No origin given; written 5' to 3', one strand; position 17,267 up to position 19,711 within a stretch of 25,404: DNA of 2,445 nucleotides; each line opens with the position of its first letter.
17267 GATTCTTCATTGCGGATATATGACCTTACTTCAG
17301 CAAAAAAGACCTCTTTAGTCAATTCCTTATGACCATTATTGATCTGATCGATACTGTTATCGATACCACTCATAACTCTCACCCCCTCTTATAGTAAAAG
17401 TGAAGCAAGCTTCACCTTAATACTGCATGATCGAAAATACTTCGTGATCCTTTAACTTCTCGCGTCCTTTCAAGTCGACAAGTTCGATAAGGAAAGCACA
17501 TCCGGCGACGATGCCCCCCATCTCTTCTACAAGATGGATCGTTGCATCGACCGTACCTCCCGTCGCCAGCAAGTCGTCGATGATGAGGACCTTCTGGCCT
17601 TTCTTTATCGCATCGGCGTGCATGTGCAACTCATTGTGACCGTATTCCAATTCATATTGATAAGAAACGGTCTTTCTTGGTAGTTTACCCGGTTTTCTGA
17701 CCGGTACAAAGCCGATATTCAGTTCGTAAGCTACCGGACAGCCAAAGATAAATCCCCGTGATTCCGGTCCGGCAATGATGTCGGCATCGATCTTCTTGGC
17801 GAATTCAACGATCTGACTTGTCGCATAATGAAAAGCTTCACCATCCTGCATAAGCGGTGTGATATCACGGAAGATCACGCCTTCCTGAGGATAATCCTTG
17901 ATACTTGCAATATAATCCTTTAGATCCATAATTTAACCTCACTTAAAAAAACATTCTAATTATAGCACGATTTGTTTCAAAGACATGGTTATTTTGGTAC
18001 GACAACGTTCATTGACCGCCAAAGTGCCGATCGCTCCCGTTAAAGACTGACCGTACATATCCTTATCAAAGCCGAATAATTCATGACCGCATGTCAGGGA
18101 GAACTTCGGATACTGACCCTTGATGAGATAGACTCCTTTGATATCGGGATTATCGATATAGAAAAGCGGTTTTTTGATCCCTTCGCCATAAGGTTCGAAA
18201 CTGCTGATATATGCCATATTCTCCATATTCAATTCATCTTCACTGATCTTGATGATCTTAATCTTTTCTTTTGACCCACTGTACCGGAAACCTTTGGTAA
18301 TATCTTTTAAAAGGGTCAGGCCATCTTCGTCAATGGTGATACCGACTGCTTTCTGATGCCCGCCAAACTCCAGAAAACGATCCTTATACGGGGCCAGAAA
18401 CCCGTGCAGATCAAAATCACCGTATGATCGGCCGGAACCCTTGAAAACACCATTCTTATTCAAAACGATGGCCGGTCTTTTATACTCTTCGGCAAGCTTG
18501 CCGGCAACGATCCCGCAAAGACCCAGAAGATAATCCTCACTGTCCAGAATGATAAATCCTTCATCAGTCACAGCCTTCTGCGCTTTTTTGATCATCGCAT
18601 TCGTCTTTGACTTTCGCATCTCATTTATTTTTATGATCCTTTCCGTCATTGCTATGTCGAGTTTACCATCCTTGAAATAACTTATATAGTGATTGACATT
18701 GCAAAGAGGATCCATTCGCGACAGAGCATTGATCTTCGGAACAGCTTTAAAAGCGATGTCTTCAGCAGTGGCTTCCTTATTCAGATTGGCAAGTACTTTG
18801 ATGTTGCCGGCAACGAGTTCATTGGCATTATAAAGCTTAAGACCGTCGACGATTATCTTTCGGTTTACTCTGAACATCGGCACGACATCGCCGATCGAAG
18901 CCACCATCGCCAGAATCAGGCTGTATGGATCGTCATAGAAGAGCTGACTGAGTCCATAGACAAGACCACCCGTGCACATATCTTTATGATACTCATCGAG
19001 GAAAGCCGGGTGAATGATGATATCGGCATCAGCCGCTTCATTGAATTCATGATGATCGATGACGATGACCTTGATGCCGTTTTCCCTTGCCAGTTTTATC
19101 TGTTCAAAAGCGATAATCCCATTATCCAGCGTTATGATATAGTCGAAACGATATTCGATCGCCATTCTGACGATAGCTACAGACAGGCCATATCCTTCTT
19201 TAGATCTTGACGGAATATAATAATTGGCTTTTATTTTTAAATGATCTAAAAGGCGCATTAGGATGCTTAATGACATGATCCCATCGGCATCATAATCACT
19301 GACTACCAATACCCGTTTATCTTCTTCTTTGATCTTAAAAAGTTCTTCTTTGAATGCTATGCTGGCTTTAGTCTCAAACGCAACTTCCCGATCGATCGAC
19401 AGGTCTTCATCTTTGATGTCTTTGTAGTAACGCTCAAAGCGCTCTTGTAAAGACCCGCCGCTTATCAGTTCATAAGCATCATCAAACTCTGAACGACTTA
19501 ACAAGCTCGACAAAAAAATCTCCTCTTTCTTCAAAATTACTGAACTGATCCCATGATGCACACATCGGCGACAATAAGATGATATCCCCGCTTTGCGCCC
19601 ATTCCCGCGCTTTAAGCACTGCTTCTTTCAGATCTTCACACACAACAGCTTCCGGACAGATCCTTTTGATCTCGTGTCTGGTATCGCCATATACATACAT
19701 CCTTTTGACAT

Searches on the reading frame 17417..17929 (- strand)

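Call 8: search_protein_families(library=pfam, proteins=[window:17417-17929:-], max_evalue=0.00001)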
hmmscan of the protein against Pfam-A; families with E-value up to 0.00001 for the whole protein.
window:17417-17929:- (170 aa): 1 family
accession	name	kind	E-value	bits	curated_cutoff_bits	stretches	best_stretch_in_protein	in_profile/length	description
PF00156.33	Pribosyltran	-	7.6e-16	58.3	26.3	1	45-162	26-135/158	Phosphoribosyl transferase domain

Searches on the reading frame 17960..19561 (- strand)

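Call 8: search_protein_families(library=pfam, proteins=[window:17960-19561:-], max_evalue=0.00001)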
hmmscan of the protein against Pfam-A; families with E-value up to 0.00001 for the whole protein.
window:17960-19561:- (533 aa): 3 families
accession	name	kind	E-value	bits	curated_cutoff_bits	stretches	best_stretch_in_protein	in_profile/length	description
PF01368.27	DHH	-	9.3e-20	71.6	28.1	1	83-211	1-108/125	DHH family, N-terminal domain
PF17768.7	RecJ_OB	-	1.4e-06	28.8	27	1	438-495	4-66/107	RecJ OB domain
PF02272.25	DHHA1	-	2.6e-06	28.3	25.9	1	347-416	16-90/102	DHHA1 domain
